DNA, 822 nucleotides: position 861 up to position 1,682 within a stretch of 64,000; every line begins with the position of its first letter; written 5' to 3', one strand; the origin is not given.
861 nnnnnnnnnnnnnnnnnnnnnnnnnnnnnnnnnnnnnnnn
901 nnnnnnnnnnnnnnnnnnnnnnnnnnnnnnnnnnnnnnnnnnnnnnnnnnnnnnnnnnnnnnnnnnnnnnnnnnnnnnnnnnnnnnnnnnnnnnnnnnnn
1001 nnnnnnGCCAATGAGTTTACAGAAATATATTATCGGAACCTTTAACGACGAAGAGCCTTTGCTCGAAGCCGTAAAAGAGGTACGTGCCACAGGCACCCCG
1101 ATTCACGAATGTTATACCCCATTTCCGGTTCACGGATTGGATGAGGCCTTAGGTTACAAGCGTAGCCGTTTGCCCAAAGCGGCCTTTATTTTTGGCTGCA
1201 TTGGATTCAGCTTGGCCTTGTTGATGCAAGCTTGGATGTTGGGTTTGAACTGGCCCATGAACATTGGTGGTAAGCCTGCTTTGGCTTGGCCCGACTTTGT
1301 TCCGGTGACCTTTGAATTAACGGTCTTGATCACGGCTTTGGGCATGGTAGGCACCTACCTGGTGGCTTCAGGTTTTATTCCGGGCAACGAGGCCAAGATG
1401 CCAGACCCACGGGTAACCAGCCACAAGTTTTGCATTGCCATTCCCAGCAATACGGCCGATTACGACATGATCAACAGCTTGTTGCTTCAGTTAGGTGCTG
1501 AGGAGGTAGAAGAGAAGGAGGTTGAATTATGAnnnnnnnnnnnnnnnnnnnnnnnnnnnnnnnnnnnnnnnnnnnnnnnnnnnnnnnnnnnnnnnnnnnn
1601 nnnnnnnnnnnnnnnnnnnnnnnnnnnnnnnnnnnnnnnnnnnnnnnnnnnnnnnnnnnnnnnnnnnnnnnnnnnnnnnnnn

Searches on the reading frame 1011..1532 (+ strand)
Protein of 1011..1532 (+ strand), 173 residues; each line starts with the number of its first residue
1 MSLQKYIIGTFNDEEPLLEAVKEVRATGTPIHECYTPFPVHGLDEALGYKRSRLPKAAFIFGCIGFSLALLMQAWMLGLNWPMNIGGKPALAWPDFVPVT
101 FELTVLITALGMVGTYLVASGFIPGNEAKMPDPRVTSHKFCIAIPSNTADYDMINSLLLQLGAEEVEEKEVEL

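Call 45: find_encoding_contigs(protein=window:1011-1532:+, flank=10000, max_places=3)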
Protein window:1011-1532:+ (173 aa): 1 contig read that carries it; 1 place shown.
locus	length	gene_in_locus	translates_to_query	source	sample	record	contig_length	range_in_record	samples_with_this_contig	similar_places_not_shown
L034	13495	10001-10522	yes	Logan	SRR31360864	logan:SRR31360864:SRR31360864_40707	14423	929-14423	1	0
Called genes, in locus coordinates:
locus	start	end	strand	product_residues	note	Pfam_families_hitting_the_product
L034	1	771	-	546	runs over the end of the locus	PF22694:CtpB_N-like (faint), PF00595:PDZ (faint), PF13180:PDZ_2, PF17820:PDZ_6, PF03572:Peptidase_S41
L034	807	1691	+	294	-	PF13580:SIS_2 (weak), PF22198:GKRP_SIS_2 (weak), PF22645:GKRP_SIS_N, PF01380:SIS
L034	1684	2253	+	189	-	-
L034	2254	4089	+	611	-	PF00664:ABC_membrane, PF00005:ABC_tran, PF02463:SMC_N (faint)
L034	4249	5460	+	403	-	PF14522:Cytochrome_C7 (faint), PF14537:Cytochrom_c3_2 (faint), PF00034:Cytochrom_C, PF02085:Cytochrom_CIII (faint), PF13442:Cytochrome_CBB3, PF22113:Mtrc-MtrF_II-IV_dom (weak)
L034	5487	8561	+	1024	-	PF13237:Fer4_10 (faint), PF25160:LdpA_Fe-S-bd (faint), PF12838:Fer4_7 (weak), PF13183:Fer4_8 (faint), PF13187:Fer4_9 (faint), PF13247:Fer4_11 (weak), PF12838:Fer4_7 (weak)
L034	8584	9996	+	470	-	PF03916:NrfD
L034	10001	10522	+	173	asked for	PF11821:ActD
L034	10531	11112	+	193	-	PF13442:Cytochrome_CBB3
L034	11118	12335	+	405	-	-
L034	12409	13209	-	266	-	PF00196:GerE, PF13384:HTH_23 (weak)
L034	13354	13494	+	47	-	?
